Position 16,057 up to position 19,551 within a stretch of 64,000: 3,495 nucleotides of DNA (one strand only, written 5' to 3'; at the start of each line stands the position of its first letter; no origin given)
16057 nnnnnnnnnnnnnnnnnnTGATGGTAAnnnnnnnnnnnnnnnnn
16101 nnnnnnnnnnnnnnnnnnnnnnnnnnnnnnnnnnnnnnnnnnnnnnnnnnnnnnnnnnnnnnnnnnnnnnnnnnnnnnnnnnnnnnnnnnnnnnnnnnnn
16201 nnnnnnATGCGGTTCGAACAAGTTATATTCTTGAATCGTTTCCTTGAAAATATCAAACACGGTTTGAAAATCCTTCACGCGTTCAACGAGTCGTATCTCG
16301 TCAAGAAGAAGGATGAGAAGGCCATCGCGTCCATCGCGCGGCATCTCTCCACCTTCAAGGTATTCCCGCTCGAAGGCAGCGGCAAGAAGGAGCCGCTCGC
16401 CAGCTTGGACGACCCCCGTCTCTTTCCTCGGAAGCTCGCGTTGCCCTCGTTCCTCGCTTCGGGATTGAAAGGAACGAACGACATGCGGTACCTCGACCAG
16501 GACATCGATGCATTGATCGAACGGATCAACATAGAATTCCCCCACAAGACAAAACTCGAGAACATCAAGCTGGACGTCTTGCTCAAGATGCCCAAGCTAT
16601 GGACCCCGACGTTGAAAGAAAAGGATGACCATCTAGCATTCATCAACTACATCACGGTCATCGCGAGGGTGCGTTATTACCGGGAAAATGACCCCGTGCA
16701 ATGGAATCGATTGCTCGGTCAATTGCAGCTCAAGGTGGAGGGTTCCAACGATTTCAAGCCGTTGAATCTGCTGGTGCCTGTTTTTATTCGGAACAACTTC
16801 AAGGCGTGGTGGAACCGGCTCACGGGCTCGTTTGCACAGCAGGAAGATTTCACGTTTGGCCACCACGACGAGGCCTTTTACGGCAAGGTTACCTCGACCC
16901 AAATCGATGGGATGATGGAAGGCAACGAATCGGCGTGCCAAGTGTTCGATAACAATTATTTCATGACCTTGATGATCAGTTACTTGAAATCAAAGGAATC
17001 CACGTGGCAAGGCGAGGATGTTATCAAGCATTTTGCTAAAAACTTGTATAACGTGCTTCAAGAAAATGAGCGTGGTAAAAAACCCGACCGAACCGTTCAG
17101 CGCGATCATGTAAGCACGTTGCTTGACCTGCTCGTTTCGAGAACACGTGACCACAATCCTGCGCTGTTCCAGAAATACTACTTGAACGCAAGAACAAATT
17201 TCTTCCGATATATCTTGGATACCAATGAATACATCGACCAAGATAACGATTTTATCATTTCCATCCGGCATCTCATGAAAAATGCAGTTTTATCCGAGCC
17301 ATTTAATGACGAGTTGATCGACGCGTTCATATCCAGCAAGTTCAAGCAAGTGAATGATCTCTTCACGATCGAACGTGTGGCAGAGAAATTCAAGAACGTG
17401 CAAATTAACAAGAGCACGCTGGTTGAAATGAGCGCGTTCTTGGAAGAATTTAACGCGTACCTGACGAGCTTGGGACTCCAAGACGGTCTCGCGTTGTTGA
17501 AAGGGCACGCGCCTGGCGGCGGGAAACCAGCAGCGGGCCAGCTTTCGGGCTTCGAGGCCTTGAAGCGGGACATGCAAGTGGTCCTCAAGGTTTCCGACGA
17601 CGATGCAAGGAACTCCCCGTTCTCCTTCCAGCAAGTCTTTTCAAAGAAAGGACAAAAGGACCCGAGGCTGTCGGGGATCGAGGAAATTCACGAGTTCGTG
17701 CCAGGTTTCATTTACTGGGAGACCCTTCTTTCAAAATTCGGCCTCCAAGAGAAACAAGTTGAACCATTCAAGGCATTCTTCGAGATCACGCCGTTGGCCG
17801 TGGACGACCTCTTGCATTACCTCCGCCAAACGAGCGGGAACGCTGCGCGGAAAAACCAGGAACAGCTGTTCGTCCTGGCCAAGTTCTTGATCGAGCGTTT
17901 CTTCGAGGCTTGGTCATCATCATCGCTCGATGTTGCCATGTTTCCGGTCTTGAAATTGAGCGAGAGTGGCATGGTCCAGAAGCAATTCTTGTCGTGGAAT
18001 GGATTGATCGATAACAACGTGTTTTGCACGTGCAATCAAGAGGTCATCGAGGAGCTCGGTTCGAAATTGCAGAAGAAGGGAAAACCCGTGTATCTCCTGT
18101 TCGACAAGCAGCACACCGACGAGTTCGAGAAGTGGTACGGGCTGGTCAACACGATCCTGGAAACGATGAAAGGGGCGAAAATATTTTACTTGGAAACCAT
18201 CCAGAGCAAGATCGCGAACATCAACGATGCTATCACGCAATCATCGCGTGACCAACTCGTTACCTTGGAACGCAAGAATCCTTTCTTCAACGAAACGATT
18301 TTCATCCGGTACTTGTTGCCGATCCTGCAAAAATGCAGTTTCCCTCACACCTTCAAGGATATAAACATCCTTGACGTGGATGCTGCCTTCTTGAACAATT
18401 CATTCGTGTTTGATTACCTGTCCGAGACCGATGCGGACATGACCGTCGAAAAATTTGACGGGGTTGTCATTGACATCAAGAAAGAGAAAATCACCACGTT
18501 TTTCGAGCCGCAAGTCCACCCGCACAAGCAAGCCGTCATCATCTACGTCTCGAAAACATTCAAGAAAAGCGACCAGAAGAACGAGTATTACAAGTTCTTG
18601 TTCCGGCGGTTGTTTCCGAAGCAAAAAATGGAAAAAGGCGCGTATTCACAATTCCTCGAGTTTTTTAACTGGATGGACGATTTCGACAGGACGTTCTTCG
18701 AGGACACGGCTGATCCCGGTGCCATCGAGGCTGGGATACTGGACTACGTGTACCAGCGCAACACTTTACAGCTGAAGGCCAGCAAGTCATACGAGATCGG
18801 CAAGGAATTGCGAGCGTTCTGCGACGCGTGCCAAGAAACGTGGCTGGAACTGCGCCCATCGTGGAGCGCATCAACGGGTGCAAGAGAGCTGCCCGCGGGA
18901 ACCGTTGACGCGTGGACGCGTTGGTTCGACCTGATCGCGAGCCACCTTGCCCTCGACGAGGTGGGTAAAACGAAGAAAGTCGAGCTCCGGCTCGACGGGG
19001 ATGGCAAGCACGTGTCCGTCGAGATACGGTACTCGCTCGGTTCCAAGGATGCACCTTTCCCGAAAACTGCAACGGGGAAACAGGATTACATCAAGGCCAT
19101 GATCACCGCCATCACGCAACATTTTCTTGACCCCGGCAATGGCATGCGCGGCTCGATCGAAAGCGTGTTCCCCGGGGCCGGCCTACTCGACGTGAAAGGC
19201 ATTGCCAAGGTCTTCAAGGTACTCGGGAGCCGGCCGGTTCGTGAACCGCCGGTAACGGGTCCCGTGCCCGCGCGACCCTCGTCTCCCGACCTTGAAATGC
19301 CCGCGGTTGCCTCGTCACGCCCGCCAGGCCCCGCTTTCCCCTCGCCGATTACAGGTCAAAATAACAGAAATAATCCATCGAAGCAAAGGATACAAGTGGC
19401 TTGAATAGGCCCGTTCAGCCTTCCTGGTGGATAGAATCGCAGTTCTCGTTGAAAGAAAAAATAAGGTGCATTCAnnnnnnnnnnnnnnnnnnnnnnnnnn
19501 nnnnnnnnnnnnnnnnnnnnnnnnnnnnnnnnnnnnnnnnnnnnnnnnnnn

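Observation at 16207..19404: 1066-aa domain-less helical orphan protein with A/T-shifted codon usage and a Pro-rich tail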

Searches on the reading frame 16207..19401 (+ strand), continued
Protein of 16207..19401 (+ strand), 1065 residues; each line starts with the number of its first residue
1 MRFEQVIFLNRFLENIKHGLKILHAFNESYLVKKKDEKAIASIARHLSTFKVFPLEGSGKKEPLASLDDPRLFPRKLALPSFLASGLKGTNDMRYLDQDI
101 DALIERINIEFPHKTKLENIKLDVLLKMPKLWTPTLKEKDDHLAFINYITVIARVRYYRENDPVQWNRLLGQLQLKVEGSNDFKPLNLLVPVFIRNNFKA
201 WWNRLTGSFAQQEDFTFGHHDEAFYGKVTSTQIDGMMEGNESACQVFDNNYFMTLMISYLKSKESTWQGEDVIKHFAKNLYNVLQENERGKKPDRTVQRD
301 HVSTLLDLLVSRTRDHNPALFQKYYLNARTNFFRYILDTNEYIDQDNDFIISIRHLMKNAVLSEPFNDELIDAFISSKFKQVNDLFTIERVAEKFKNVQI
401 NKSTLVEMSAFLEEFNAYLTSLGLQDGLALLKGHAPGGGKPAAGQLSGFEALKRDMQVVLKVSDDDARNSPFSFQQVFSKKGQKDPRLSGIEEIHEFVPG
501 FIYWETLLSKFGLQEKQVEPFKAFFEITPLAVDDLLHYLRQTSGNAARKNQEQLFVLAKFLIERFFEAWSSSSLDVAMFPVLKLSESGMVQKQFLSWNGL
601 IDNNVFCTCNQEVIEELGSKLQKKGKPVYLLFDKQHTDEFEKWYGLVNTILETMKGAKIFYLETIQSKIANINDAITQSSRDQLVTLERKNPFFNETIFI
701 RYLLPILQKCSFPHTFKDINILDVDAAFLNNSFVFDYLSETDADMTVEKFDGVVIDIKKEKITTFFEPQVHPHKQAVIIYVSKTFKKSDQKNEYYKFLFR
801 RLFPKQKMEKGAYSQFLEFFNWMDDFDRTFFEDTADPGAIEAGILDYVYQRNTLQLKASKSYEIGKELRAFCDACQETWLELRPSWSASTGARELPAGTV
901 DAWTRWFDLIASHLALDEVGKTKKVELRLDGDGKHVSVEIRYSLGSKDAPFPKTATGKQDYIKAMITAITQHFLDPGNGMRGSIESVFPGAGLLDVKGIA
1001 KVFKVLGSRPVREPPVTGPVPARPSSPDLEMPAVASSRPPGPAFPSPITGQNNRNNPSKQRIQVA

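Call 58: search_protein_families(library=pfam, proteins=[P0005, P0007, P0008, P0013], max_evalue=0.01)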
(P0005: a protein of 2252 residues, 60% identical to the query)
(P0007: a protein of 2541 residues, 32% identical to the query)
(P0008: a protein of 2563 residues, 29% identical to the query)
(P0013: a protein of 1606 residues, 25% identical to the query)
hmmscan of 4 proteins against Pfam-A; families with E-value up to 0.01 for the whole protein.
P0005 (2252 aa): 0 families

P0007 (2541 aa): 1 family
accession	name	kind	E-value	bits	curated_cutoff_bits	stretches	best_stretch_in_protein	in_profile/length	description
PF13589.12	HATPase_c_3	-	0.0078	16.7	25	0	152-231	6-90/137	Histidine kinase-, DNA gyrase B-, and HSP90-like ATPase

P0008 (2563 aa): 1 family
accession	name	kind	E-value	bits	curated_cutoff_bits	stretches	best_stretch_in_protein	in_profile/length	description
PF13020.12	NOV_C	-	3.8e-17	62.6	22.1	1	2465-2536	13-86/91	Protein NO VEIN, C-terminal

P0013 (1606 aa): 2 families
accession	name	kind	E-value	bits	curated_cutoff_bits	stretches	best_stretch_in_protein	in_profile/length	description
PF13020.12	NOV_C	-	5e-14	52.6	22.1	1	1429-1512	4-86/91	Protein NO VEIN, C-terminal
PF25794.1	SACS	-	1.9e-10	41.4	32.8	1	91-145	70-122/247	Sacsin domain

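Call 80: predict_structure(alignment_id=A2)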
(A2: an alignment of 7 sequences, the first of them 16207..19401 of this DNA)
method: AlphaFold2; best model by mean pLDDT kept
length: 1065 residues; sequences in the alignment: 7
mean_pLDDT: 49.5   pTM: 0.35
mean pLDDT of the five models: 49.5, 46.7, 44.2, 43.7, 41.7
residues with pLDDT >= 90: 0; 70-90: 167; 50-70: 266; < 50: 632
segments of 3 or more residues with pLDDT < 50: 1-35, 38-118, 177-197, 208-247, 287-292, 425-448, 459-471, 475-513, 526-580, 586-589, 599-602, 604-626, 631-688, 739-774, 874-899, 909-963, 966-1065
pLDDT, mean of each block of 10 residues (from residue 1): 31 40 42 47 44 35 40 36 37 32 36 45 66 63 62 60 67 52 37 46 54 37 40 30 39 62 59 67 54 61 80 81 83 76 84 79 67 84 60 58 58 67 46 30 41 53 45 46 36 34 41 52 48 41 37 38 35 42 54 53 45 42 49 41 45 37 27 28 38 80 84 78 79 60 35 35 40 54 59 79 77 82 70 62 75 61 52 48 43 45 49 38 37 36 34 40 49 38 30 33 30 27 28 28 26 28 23
secondary structure, 60 per line:
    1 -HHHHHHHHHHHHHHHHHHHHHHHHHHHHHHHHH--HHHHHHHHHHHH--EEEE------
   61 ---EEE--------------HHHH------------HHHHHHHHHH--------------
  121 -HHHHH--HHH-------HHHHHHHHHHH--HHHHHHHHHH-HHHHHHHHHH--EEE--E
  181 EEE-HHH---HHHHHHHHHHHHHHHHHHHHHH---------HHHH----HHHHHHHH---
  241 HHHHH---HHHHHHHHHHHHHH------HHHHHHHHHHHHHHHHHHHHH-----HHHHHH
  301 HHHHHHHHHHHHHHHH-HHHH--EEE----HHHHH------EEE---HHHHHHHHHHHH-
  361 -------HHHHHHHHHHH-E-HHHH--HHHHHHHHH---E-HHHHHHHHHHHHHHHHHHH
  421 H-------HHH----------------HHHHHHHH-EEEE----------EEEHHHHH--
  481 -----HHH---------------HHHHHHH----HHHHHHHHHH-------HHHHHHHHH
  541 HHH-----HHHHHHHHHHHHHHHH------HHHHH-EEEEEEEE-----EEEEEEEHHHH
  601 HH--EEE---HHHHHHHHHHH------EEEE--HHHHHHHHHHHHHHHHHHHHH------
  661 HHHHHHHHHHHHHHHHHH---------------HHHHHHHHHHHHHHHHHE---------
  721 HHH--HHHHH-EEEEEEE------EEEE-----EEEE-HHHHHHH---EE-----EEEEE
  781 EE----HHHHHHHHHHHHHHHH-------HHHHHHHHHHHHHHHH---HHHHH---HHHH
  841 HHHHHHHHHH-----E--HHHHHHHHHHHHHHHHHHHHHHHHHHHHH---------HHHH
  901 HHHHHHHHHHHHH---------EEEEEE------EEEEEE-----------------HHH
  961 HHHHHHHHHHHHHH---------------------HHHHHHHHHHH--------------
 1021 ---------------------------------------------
elements in order (helices of 4 or more, strands of 3 or more residues): H2-34 H37-48 E51-54 E64-66 H81-84 H97-106 H122-126 H139-149 H152-161 H163-172 E175-177 E180-183 H191-212 H222-225 H230-237 H241-245 H249-262 H269-289 H295-316 H318-321 E324-326 H331-335 E342-344 H348-359 H368-378 H382-385 H388-396 H402-421 H448-455 E457-460 E471-473 H474-478 H504-510 H515-524 H532-543 H549-564 H571-575 E577-584 E590-596 H597-602 E605-607 H611-621 E628-631 H634-654 H661-678 H694-710 H726-730 E732-738 E745-748 E754-757 H759-765 E776-782 H787-802 H810-825 H829-833 H837-850 H859-887 H897-913 E923-928 E935-940 H958-974 H996-1006

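Call 86: find_related_loci(query=window:16279-19350:+, collection=metagenome_contigs, flank=10000)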
Query window:16279-19350:+ (1024 aa) in metagenome_contigs; peptide patterns used: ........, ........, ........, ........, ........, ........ (x = any residue, [..] = any of these).
39 stretches matched a pattern, but none encodes a relative of the query by tblastn (E <= 1e-3).

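Call 89: find_related_loci(query=P0005, collection=metagenome_contigs, flank=10000)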
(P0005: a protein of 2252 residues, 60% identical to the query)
Query P0005 (2252 aa) in metagenome_contigs; peptide patterns used: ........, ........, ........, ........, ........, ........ (x = any residue, [..] = any of these).
93 stretches matched a pattern; 2 encode a relative of the query (tblastn E <= 1e-3); 2 distinct loci.
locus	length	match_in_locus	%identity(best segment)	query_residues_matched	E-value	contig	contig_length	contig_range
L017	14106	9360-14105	49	2-1593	0e+0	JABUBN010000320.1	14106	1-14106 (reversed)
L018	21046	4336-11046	60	1-2251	0e+0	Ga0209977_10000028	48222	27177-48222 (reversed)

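Call 93: search_protein_families(library=padloc, proteins=[L018:1185-4331:+, L018:4327-11061:+, L018:11055-12107:+, L018:12794-14173:-, L018:14214-16091:-, L018:16352-18940:-, L018:18989-20845:-, L018:158-814:+], max_evalue=0.001)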
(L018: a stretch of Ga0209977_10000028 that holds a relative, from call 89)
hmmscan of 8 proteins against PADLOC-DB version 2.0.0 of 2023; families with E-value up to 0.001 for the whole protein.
L018:1185-4331:+ (1049 aa): 41 families (the best 25 are shown)
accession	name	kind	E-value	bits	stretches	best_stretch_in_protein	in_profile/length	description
PDLC02623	DrmD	-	3.2e-93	311.2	1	14-697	49-708/1040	DrmD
PDLC02621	DrmD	-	9.9e-71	237.2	2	69-250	124-316/1040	DrmD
PDLC02500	BrxHI|BrxHII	-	1.4e-58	197.2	2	409-688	372-657/933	BrxHI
PDLC02572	DrmA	-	9.9e-46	154.2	2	58-252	113-313/1043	DrmA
PDLC00659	HmaA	-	8e-42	141.2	2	507-648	512-646/1176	SNF2 helicase / DEAD-box helicase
PDLC02619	DrmD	-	2.8e-41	139.5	2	471-639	373-561/872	DrmD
PDLC02632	DrmD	-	1.1e-40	137.7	2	64-253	124-319/662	DrmD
PDLC02504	BrxHI|BrxHII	-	1.9e-40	136.7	2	353-648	315-617/971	BrxHII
PDLC02843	DpdE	-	6.2e-37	125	1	61-613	153-664/1091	DpdE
PDLC02634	DrmD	-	1.3e-34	117.2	2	555-648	525-619/900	DrmD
PDLC02840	DpdE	-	7.7e-32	108.5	2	507-631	560-673/1091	DpdE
PDLC02633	DrmD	-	7.8e-32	108.1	2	69-252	128-320/839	DrmD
PDLC02193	PLD_Helicase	-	1.5e-31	107.4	2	311-641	513-827/905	-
PDLC02620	DrmD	-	2.7e-30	103.1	2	419-649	376-614/1060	DrmD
PDLC02844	DpdE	-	2.7e-28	96.4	2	58-253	145-323/1074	DpdE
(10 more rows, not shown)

L018:4327-11061:+ (2245 aa): 3 families
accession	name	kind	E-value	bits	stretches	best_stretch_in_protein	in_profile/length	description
PDLC03968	TmtA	-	1.5e-18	64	1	136-452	57-351/1486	-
PDLC03965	TmtA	-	4.1e-18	62.8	1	158-243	34-118/1370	-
PDLC03971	TmtA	-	5.3e-14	48.7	1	157-240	57-145/1782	-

L018:11055-12107:+ (351 aa): 0 families

L018:12794-14173:- (460 aa): 0 families

L018:14214-16091:- (626 aa): 2 families
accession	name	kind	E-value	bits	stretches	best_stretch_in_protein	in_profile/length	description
PDLC03547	REase_II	-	7.6e-14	49.2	1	305-484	264-442/585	Type II restriction enzyme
PDLC03448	REase_II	-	1e-07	28.5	1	403-486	626-722/857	Type II restriction enzyme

L018:16352-18940:- (863 aa): 5 families
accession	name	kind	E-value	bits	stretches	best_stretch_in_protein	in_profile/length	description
PDLC02506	BrxL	-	4.5e-234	776.7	1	2-679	4-675/680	BrxL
PDLC02508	BrxL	-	3.4e-163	542.6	1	4-494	2-488/698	BrxL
PDLC02509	BrxL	-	1.2e-111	372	2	153-469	196-515/535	BrxL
PDLC02505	BrxL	-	3.8e-71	238.4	1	4-475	2-479/482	BrxL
PDLC02507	BrxL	-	2.8e-52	176.2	1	8-460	16-464/482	BrxL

L018:18989-20845:- (619 aa): 5 families
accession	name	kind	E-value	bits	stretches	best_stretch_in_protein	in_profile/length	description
PDLC02566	PglZ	-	9.3e-10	35.3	1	200-503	437-693/774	PglZ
PDLC02557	PglZ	-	6.4e-09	32.6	1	164-504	408-724/834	PglZ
PDLC02561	PglZ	-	1.3e-05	21.5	1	198-484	457-710/840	PglZ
PDLC02559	PglZ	-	9.7e-05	18.7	1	202-397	473-650/860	PglZ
PDLC02548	PglZ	-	0.00021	17.8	1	192-481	469-732/961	PglZ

L018:158-814:+ (219 aa): 0 families

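Call 94: search_protein_families(library=pfam, proteins=[L018:12794-14173:-, L018:14214-16091:-, L018:16352-18940:-, L018:18989-20845:-, L017:472-2529:-, L017:3310-4482:-, L017:4952-5755:-, L018:158-814:+], max_evalue=0.001)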
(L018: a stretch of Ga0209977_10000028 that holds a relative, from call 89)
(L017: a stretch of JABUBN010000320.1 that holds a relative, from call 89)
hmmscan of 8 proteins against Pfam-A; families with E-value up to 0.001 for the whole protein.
L018:12794-14173:- (460 aa): 1 family
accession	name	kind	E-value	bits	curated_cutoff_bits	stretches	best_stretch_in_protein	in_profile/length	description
PF10117.15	McrBC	-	3.8e-58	197.4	23.9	1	57-395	2-318/318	McrBC 5-methylcytosine restriction system component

L018:14214-16091:- (626 aa): 2 families
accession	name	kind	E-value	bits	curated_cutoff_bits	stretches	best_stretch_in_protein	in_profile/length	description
PF07728.20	AAA_5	-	1.2e-13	51.6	22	1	344-480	17-139/139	AAA domain (dynein-related subfamily)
PF00004.35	AAA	-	0.00016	22.6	21.2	1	309-483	2-124/131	ATPase family associated with various cellular activities (AAA)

L018:16352-18940:- (863 aa): 5 families
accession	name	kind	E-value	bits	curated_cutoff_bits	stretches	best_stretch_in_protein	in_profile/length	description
PF13337.12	BrxL_ATPase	-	2.4e-119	398.2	25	1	156-470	1-313/313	Lon-like protease BrxL-like, ATPase domain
PF20442.3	BrxL_N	-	1.8e-39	135.2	28.2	1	13-143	2-132/132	BREX system Lon protease-like protein BrxL N-terminal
PF04326.19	SLFN_AlbA_2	-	1e-20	74.9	25.3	1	709-847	1-118/118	Schlafen, AlbA_2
PF05362.19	Lon_C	-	8.3e-20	71.7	21.1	1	498-671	21-193/205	Lon protease (S16) C-terminal proteolytic domain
PF13541.12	ChlI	-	2e-09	37.8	27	1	521-648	1-119/121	Subunit ChlI of Mg-chelatase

L018:18989-20845:- (619 aa): 1 family
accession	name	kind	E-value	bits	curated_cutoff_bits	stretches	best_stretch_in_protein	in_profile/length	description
PF08665.17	PglZ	-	6.3e-11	43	25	1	206-397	4-177/179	PglZ domain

L017:472-2529:- (686 aa): 0 families

L017:3310-4482:- (391 aa): 2 families
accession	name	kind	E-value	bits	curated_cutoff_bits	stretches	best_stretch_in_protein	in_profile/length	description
PF12706.13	Lactamase_B_2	-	1.7e-09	38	27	1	2-100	36-145/200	Beta-lactamase superfamily domain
PF07521.17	RMMBL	-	2.1e-06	28.1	21.6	1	331-380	10-63/63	Zn-dependent metallo-hydrolase RNA specificity domain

L017:4952-5755:- (268 aa): 2 families
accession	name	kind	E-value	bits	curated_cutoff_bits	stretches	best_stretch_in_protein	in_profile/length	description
PF19810.5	HFX_2341_N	-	8.4e-14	52.5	30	1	5-128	1-115/120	HFX_2341-like, N-terminal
PF22665.2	DUF6293_C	-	6.5e-08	33.4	27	1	153-264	4-101/101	DUF6293 C-terminal winged helix domain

L018:158-814:+ (219 aa): 0 families

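Call 102: fold_search(model_id=the predicted structure, library=pdb)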
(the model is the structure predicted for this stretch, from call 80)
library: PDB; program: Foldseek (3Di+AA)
matches with E <= 10: 317; with E <= 0.001: 0
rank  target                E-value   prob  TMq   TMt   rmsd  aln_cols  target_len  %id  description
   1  8k9a_C                4.7e-02  0.13  0.08  0.08  26.4       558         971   12  Cryo-EM structure of DSR2-DSAD1 state 2 (released 2024-05-01)
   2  8a3t_T                1.0e-01  0.08  0.08  0.11  30.6       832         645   13  S. cerevisiae APC/C-Cdh1 complex (released 2022-08-31)
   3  8pql_A                1.6e-01  0.09  0.08  0.11  23.3       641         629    9  K48-linked ubiquitin chain formation with a cullin-RING E3 ligase and Cdc34: NEDD8-CUL2-RBX1-ELOB/C-FEM1C with trapped (released 2024-02-14)
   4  6nmj_A                3.5e-01  0.15  0.07  0.14  17.5       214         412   15  Crystal Structure of Rat Ric-8A G alpha binding domain, "Paratone-N Immersed" (released 2019-06-26)
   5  7a9w_A                3.8e-01  0.09  0.08  0.13  21.7       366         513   13  Structure of yeast Rmd9p in complex with 20nt target RNA (released 2021-04-07)
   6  2b7m_B                4.2e-01  0.15  0.13  0.21  15.1       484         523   14  Crystal Structure of the S. cerevisiae Exocyst Component Exo70p (released 2005-11-15)
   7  9im6_A                5.2e-01  0.09  0.09  0.09  20.4       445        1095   12  Structure of influenza A virus RNA polymerase PB1 and nuclear import host factor RanBP5 complex (released 2024-11-27)
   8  9g6k_Li               5.7e-01  0.06  0.06  0.11  27.4       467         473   11  LSU structure derived from the LSU sample of the mitoribosome from T. gondii. (released 2024-12-11)
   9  6zp4_C                5.7e-01  0.03  0.05  0.07  29.6       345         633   10  SARS-CoV-2 Nsp1 bound to a human 43S preinitiation ribosome complex - state 2 (released 2020-07-29)
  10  8cdj_D                6.0e-01  0.15  0.11  0.13  16.1       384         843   10  CAND1 b-hairpin++-SCF-SKP2 CAND1 rolling SCF engaged (released 2023-04-19)
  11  8r0j_D                6.3e-01  0.09  0.08  0.18  17.5       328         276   11  Crystal structure of the retromer complex VPS29/VPS35 with the ligand bis-1,3-phenyl guanylhydrazone, 2a (released 2024-03-27)
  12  9k1y_C                7.4e-01  0.08  0.09  0.11  16.9       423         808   12  Structure of the SF3B core, harboring the R625H mutation in SF3B1, in complex with intron-U2 snRNA (released 2025-09-03)
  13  6xh5_B                7.4e-01  0.05  0.05  0.10  18.3       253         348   13  Hierarchical design of multi-scale protein complexes by combinatorial assembly of oligomeric helical bundle and repeat (released 2021-06-02)
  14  3w3w_A                7.8e-01  0.06  0.10  0.10  30.4       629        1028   12  Crystal structure of Kap121p bound to Ste12p (released 2013-04-10)
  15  5k7v_A                8.1e-01  0.06  0.06  0.16  19.4       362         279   11  Computational Design of Self-Assembling Cyclic Protein Homooligomers (released 2017-04-12)
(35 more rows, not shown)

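Call 104: find_related_loci(query=window:16279-19350:+, collection=viral_contigs, flank=5000)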
Query window:16279-19350:+ (1024 aa) in viral_contigs; peptide patterns used: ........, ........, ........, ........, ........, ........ (x = any residue, [..] = any of these).
No stretch of DNA in the collection matches any of the patterns.

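Call 105: find_related_loci(query=P0008, collection=viral_contigs, flank=5000)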
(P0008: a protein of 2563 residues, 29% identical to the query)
Query P0008 (2563 aa) in viral_contigs; peptide patterns used: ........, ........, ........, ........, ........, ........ (x = any residue, [..] = any of these).
No stretch of DNA in the collection matches any of the patterns.

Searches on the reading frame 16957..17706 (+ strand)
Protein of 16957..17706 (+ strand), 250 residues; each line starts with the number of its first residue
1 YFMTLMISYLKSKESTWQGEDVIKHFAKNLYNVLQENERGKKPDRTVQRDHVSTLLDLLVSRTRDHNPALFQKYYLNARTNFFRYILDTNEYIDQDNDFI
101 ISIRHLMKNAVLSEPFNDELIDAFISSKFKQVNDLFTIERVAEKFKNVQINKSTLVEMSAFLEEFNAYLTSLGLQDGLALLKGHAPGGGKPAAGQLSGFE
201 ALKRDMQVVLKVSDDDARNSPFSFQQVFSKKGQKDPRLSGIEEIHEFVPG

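Call 48: search_protein_families(library=pfam, proteins=[window:16957-17706:+], max_evalue=10)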
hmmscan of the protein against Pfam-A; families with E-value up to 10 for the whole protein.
window:16957-17706:+ (250 aa): 2 families
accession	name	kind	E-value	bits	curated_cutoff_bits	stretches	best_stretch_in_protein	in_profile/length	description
PF22716.1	SNaCT11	-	0.04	14.6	27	1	81-140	90-149/164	Short NACHT-associated C-Terminal domain, family 11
PF24070.1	T4_MRH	-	0.092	13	24.4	1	215-236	63-84/144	T4 MRH-like protein family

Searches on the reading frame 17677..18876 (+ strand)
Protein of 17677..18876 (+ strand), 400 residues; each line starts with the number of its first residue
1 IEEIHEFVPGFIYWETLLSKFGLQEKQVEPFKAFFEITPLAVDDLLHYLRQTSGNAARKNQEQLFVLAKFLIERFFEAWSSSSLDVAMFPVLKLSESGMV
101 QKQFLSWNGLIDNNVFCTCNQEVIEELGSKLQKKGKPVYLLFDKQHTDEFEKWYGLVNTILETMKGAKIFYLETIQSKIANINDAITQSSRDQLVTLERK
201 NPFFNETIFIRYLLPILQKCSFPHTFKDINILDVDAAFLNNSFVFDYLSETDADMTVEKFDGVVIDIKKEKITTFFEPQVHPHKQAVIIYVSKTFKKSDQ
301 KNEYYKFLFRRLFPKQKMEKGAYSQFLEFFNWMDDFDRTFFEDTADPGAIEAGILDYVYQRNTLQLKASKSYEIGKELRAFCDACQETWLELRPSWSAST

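Call 48: search_protein_families(library=pfam, proteins=[window:17677-18876:+], max_evalue=10)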
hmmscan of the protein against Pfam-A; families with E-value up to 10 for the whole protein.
window:17677-18876:+ (400 aa): 1 family
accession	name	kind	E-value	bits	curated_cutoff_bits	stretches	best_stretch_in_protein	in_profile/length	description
PF01245.26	Ribosomal_L19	-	0.12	12.8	22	0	256-276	37-57/111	Ribosomal protein L19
